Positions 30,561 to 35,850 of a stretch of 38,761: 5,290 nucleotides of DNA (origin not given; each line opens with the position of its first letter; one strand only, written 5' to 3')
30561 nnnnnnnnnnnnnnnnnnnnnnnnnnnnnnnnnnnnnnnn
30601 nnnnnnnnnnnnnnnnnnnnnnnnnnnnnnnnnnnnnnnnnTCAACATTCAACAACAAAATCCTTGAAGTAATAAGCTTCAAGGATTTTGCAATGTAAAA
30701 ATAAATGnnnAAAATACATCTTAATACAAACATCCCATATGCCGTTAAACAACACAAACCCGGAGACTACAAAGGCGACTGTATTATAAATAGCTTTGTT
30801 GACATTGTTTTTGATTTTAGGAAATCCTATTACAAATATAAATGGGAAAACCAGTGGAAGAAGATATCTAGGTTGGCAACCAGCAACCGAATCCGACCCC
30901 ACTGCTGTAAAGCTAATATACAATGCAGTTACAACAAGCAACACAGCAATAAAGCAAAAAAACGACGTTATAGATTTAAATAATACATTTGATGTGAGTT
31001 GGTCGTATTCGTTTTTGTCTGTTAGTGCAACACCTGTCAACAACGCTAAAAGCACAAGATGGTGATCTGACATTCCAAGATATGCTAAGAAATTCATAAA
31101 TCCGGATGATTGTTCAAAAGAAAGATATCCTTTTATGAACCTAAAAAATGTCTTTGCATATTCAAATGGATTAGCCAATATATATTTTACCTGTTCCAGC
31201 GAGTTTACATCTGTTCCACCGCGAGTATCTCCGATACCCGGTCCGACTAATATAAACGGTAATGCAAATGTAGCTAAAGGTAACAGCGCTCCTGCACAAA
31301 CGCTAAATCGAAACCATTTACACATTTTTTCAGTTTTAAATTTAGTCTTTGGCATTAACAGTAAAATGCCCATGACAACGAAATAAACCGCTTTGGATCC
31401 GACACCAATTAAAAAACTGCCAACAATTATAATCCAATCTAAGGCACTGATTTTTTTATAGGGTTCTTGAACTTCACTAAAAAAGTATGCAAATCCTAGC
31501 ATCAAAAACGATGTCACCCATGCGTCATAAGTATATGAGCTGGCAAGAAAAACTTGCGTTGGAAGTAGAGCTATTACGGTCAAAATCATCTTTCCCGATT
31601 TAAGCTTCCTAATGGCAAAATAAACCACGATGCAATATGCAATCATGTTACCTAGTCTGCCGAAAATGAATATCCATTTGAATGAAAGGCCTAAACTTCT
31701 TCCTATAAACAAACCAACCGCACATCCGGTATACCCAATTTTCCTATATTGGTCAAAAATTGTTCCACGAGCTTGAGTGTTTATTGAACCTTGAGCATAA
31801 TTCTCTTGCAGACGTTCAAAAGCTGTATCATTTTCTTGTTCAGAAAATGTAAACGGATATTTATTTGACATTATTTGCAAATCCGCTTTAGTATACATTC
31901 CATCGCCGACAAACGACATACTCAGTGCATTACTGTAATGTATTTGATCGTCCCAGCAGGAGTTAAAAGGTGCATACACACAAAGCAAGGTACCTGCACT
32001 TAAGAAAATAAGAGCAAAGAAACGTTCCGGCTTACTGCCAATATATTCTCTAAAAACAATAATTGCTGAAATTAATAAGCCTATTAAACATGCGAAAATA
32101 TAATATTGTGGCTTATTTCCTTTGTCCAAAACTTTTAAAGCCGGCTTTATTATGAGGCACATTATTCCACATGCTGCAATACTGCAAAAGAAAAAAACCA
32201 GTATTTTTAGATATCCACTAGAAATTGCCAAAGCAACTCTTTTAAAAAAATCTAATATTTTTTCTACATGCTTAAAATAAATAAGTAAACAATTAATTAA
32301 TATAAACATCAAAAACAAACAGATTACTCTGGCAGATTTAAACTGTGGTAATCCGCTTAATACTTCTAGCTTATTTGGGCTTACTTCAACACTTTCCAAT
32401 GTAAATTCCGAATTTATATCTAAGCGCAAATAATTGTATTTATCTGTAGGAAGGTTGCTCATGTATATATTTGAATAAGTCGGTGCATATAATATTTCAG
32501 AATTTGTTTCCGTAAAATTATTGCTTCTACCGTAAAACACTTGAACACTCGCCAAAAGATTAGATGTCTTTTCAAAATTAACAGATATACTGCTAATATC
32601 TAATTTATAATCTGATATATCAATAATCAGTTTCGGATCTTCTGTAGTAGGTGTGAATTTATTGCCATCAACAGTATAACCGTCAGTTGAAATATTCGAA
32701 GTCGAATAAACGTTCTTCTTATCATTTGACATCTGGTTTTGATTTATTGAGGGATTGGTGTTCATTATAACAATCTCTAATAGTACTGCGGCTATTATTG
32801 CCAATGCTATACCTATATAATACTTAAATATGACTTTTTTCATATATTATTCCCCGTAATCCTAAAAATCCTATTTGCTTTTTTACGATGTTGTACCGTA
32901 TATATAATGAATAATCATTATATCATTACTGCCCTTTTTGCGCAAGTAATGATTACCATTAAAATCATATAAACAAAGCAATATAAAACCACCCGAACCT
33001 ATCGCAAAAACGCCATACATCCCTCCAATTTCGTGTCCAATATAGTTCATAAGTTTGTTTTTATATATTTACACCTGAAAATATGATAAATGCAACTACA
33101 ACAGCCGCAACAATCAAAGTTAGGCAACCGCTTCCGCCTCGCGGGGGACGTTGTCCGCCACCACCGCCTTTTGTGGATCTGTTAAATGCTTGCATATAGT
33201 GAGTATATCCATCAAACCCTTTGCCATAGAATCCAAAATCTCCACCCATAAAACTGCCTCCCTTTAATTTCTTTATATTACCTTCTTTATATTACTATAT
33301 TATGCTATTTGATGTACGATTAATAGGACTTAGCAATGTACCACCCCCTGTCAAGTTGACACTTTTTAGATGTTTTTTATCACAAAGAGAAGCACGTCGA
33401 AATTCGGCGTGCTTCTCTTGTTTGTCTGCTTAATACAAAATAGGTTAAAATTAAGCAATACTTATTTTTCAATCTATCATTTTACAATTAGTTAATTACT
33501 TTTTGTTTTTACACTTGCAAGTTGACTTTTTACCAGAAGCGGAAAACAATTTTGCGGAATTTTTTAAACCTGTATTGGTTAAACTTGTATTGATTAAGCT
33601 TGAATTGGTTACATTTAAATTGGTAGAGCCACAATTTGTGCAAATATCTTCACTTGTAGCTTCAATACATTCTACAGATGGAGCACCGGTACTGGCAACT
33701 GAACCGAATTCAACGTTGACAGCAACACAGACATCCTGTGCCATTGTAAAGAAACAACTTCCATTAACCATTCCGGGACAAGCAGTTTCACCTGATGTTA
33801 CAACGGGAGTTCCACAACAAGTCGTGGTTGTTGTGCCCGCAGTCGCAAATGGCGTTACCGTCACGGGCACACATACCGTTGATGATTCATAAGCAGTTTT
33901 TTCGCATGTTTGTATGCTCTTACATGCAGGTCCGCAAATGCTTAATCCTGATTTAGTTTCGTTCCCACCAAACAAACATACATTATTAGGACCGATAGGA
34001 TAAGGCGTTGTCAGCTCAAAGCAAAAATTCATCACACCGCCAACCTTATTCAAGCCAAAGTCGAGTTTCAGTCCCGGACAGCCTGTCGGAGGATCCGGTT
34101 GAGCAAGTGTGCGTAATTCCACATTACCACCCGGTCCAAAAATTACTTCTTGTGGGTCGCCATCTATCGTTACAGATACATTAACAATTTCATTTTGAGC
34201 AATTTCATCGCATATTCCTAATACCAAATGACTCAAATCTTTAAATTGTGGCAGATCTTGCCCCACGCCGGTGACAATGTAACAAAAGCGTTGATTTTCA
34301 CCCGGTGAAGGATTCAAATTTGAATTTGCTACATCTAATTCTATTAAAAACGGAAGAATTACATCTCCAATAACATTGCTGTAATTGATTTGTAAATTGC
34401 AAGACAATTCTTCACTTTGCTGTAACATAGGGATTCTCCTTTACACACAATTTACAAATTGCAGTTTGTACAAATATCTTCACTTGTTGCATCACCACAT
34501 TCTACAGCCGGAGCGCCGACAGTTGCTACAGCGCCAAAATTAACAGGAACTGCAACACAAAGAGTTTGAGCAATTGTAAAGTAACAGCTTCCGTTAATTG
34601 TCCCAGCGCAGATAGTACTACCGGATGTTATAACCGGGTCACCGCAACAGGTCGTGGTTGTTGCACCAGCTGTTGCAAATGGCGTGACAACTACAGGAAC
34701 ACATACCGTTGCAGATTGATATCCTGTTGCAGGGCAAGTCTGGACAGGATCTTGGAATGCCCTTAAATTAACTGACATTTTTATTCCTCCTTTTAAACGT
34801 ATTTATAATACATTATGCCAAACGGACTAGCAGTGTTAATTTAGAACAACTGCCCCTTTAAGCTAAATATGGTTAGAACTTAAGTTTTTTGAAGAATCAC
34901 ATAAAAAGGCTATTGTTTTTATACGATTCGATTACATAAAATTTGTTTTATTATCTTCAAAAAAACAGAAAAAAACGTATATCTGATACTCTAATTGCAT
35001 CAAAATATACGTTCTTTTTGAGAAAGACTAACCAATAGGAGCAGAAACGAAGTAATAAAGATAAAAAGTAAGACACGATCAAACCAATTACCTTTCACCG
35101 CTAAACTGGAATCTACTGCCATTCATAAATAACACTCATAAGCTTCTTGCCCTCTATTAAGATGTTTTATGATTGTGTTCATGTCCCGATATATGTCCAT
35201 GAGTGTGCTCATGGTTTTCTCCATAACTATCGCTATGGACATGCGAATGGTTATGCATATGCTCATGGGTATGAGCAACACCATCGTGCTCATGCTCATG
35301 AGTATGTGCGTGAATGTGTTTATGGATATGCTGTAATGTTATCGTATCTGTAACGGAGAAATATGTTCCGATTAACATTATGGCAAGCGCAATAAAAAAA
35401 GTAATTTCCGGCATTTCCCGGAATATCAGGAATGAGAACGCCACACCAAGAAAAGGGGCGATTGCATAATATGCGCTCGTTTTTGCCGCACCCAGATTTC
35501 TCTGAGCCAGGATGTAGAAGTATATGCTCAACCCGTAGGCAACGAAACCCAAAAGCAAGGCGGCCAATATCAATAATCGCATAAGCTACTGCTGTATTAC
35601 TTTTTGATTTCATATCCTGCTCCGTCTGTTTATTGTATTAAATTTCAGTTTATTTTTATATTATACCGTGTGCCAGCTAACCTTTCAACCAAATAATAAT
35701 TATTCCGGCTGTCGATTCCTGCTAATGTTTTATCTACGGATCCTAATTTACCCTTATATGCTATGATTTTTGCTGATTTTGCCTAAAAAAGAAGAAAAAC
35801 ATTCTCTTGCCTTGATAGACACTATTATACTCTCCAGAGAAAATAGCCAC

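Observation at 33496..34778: Tandem paralogous Cys/Thr-rich proteins sharing a ~95-aa module, family not recognised (possible spore-surface structural proteins)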

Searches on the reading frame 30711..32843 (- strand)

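Call 12: search_protein_families(library=pfam, proteins=[window:30711-32843:-], max_evalue=0.001)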
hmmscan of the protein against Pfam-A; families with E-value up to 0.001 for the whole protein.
window:30711-32843:- (711 aa): 1 family
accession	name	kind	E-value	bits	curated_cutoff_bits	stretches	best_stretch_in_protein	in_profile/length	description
PF09913.15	DUF2142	-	5.8e-41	141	30.1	1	284-665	4-392/395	Predicted membrane protein (DUF2142)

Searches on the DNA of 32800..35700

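Call 72: search_rna_families(source=window, start=32800, end=35700, threshold=evalue, max_evalue=1)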
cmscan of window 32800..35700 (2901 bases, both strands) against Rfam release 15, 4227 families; matches with E-value up to 1: 7.
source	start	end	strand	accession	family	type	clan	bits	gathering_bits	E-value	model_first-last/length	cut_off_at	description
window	35253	35311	+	RF04176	mir-3149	Gene; miRNA;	-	29.3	100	0.0093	1-83/83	no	mir-3149 microRNA precursor family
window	34532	34605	-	RF00143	mir-6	Gene; miRNA;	CL00083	26.5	58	0.084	1-74/74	no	mir-6 microRNA precursor family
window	34531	34609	-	RF04258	mir-994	Gene; miRNA;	-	22.6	93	0.27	1-81/81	no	mir-994 microRNA precursor family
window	35253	35317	+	RF03704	MIR4380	Gene; miRNA;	-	22.6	83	0.27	1-82/82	no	MIR4380 microRNA precursor family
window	35253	35311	+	RF03879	mir-2831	Gene; miRNA;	-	22.1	90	0.4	1-75/75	no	mir-2831 microRNA precursor family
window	33376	33424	+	RF04079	MIR161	Gene; miRNA;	-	21.4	90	0.28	1-136/136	no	MIR161 microRNA precursor family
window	33373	33419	+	RF00125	IS128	Gene; sRNA;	-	21.3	80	0.23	152-198/209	no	IS128 RNA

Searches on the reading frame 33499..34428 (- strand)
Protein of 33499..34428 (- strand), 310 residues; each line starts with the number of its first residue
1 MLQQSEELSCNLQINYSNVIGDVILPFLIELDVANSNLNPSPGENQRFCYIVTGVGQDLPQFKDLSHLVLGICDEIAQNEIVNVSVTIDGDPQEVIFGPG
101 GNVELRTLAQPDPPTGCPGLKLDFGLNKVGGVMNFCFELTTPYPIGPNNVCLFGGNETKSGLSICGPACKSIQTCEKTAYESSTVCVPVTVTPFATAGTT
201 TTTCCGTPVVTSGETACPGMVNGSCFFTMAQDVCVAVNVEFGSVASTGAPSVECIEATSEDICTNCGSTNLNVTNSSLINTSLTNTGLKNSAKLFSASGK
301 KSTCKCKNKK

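Call 4: search_protein_families(library=pfam, proteins=[window:33499-34428:-], max_evalue=1)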
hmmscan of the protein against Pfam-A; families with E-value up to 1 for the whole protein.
window:33499-34428:- (310 aa): 0 families

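Call 5: search_protein_families(library=ncbifam, proteins=[window:33499-34428:-], max_evalue=1)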
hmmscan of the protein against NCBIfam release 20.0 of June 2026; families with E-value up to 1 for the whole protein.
window:33499-34428:- (310 aa): 0 families

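Call 17: find_homologous_proteins(query=window:33499-34428:-, max_evalue=0.001)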
Query window:33499-34428:- (310 aa): 335 proteins with E <= 0.001 among 1814 candidates; the best 120 are listed.
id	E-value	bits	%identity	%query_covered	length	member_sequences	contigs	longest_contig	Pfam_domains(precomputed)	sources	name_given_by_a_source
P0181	2.4e-203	692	100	100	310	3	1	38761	-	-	-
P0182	4.0e-134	465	68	100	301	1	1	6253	-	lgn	-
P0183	1.4e-115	404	66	87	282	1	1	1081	-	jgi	jgi:hypothetical protein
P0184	2.7e-113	397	65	86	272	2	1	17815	-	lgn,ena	-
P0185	1.1e-112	394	64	86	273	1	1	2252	-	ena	-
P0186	3.0e-110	387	67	84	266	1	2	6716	-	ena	-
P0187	1.8e-109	384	60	92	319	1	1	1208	-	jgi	-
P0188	2.1e-109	384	64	86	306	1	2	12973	-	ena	-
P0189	8.6e-109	382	66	86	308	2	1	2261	-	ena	-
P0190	1.5e-107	378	58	97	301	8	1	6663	-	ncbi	-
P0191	2.9e-104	367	63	86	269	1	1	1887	-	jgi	-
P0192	1.5e-103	365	62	88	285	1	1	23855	-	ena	-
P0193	1.6e-103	364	64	85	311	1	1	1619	-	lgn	-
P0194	2.5e-103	364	57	94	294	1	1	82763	-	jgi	-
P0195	2.9e-103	364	63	85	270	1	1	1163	-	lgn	-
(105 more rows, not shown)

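Call 50: search_solved_structures(query=A3, max_evalue=10, show_alignments=2)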
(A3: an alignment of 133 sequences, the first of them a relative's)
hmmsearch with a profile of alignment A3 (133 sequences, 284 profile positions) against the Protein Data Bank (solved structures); distinct sequences matched with E-value up to 10: 0.

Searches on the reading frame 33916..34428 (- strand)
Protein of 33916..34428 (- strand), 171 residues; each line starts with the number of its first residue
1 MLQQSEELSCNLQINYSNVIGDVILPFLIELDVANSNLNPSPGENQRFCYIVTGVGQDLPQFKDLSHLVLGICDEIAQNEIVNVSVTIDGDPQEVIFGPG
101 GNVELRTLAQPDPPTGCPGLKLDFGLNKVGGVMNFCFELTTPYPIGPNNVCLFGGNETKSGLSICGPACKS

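Call 75: find_homologous_proteins(query=window:33916-34428:-, max_evalue=0.001)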
Query seq(171 aa) (171 aa): 196 proteins with E <= 0.001 among 686 candidates; the best 120 are listed.
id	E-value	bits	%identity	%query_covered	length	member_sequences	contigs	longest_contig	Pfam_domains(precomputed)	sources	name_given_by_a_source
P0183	3.8e-77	276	71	99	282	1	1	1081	-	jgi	jgi:hypothetical protein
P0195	3.0e-73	264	71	98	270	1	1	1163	-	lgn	-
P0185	4.2e-73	263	68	98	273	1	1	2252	-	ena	-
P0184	3.6e-72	260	67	100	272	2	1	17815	-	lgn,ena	-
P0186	2.2e-71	257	72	95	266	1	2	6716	-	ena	-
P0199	2.5e-71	257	71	95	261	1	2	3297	-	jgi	-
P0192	8.7e-71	256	70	96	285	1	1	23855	-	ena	-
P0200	7.2e-70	253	69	96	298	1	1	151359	-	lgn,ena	-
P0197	5.9e-68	246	68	99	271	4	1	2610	-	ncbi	-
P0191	8.2e-68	246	67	98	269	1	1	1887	-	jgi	-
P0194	9.9e-68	246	65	98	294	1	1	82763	-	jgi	-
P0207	1.7e-67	245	66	98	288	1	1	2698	-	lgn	-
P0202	3.8e-67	244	65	99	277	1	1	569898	-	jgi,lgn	jgi:hypothetical protein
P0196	1.2e-66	242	64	99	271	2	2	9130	-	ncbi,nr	ncbi:MAG: hypothetical protein PHR60_08500 [Eubacteriales bacterium]|nr:hypothetical protein [Eubact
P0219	9.9e-66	239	75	84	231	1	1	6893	-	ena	-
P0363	8.4e-55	203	58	94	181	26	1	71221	-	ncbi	-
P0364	1.1e-54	203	61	94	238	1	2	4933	PF26595.1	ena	-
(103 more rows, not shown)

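Call 77: search_protein_families(library=pfam, proteins=[P0364, P0363], max_evalue=0.01)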
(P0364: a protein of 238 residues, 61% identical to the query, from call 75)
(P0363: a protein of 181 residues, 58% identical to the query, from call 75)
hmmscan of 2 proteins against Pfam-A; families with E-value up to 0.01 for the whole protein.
P0364 (238 aa): 0 families

P0363 (181 aa): 0 families

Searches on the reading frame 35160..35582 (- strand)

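Call 12: search_protein_families(library=pfam, proteins=[window:35160-35582:-], max_evalue=0.001)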
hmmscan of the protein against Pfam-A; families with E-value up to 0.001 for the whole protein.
window:35160-35582:- (141 aa): 1 family
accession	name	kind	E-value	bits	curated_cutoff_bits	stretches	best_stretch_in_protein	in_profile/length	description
PF00892.27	EamA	-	5e-08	33.8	28.2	1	5-77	62-134/135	EamA-like transporter family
